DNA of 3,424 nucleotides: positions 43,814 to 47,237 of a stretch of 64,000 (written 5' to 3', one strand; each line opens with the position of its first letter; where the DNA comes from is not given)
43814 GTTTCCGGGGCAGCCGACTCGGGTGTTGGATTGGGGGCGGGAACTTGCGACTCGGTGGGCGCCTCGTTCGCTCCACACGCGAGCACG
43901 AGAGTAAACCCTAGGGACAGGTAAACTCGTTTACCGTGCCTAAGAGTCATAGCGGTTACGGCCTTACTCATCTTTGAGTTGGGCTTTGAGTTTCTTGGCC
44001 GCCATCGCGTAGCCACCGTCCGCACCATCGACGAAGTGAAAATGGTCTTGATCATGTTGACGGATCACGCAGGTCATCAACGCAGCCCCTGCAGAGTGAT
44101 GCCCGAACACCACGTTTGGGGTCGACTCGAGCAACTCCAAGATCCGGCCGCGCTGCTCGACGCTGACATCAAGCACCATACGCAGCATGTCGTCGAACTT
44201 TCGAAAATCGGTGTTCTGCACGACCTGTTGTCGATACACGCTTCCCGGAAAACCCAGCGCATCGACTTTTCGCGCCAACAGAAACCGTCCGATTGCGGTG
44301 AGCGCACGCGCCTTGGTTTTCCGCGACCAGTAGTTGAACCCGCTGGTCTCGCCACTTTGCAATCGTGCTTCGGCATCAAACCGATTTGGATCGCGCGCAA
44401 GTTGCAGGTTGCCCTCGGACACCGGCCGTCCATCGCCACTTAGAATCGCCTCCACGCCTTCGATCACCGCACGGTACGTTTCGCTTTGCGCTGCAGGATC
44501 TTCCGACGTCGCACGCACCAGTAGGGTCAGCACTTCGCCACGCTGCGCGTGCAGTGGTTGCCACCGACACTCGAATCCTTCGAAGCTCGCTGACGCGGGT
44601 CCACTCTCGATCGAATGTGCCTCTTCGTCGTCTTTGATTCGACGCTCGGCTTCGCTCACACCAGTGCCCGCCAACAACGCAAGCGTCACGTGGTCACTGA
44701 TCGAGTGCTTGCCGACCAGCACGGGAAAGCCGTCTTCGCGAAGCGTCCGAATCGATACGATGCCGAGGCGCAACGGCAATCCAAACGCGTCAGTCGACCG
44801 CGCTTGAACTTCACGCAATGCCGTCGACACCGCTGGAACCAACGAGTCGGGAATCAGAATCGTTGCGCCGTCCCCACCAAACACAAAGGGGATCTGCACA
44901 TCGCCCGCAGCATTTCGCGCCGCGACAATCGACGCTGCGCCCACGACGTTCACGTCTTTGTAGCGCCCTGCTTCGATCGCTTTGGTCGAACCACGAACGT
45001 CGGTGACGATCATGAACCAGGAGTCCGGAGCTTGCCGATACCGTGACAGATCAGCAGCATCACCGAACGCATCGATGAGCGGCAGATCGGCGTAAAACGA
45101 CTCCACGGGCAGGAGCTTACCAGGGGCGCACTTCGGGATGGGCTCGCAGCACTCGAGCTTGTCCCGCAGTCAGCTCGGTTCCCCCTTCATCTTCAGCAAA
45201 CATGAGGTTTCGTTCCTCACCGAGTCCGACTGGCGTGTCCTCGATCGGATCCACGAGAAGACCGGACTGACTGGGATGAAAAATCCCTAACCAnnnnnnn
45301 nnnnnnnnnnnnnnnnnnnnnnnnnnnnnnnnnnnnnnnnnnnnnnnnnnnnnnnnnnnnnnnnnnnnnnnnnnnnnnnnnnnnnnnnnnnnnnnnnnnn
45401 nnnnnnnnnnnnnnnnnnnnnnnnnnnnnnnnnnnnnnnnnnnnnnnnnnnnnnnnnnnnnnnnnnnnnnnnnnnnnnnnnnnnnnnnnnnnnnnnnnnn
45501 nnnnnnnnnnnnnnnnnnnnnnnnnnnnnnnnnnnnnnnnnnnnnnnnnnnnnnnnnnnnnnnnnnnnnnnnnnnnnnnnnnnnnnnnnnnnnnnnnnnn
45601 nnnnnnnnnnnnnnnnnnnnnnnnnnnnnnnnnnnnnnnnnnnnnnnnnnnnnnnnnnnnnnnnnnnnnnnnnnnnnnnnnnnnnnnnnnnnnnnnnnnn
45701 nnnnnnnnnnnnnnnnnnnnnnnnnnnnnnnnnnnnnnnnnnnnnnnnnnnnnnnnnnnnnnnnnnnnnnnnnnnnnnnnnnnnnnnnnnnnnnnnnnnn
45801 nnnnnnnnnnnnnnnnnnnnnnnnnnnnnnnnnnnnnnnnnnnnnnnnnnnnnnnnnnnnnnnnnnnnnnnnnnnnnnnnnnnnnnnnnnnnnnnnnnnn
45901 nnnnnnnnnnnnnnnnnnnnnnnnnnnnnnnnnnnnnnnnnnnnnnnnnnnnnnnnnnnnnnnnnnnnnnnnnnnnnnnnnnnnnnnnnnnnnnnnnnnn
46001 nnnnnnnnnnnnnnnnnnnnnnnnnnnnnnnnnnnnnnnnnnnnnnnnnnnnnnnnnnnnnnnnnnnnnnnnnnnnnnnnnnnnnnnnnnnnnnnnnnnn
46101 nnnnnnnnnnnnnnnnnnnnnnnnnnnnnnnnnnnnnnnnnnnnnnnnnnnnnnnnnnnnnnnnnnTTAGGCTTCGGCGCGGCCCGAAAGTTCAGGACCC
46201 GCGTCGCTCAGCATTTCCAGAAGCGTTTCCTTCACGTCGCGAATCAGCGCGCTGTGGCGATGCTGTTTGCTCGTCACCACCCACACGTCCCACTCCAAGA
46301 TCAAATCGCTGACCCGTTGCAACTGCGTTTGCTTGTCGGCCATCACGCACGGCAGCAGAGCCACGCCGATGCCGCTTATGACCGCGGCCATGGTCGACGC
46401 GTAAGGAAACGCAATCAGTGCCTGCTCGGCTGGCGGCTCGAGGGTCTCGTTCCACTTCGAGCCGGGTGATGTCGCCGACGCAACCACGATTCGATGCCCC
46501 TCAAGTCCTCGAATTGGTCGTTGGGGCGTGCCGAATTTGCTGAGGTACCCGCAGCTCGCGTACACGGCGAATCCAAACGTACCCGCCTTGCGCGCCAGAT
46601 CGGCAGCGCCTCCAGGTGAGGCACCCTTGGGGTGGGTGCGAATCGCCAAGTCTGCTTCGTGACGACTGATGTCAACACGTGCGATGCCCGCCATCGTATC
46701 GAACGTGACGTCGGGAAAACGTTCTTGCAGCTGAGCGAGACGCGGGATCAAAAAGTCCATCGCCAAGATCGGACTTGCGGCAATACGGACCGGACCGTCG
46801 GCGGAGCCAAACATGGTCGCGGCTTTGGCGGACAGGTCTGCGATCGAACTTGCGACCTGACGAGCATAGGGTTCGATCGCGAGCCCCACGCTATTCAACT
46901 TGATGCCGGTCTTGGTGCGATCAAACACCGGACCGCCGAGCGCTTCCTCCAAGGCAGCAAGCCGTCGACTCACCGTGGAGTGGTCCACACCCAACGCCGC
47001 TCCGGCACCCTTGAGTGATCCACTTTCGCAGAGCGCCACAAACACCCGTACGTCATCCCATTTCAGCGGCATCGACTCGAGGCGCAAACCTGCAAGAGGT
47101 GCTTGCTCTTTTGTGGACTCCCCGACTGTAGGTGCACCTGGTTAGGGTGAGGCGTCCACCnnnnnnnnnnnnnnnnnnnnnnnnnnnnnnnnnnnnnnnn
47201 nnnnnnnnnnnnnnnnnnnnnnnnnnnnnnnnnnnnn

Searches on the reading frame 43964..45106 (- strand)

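Call 4: search_protein_families(library=pfam, proteins=[window:43964-45106:-], max_evalue=0.01)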
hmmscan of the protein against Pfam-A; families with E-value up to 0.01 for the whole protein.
window:43964-45106:- (380 aa): 1 family
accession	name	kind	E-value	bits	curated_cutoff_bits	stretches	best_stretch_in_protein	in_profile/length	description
PF11294.13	DUF3095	-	3.5e-115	385.5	22.2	1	4-374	1-378/378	Protein of unknown function (DUF3095)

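Call 6: search_protein_families(library=padloc, proteins=[window:43964-45106:-], max_evalue=0.1)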
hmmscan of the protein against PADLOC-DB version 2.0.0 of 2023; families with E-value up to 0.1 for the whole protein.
window:43964-45106:- (380 aa): 0 families

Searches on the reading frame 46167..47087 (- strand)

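Call 31: search_protein_families(library=pfam, proteins=[window:46167-47087:-], max_evalue=0.001)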
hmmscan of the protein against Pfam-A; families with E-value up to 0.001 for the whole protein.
window:46167-47087:- (306 aa): 2 families
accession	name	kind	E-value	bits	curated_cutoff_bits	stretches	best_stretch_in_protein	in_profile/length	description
PF03466.25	LysR_substrate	-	2.2e-20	73.4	28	1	95-293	3-208/209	LysR substrate binding domain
PF00126.33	HTH_1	-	9.6e-16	57.9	26.6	1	10-68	1-59/60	Bacterial regulatory helix-turn-helix protein, lysR family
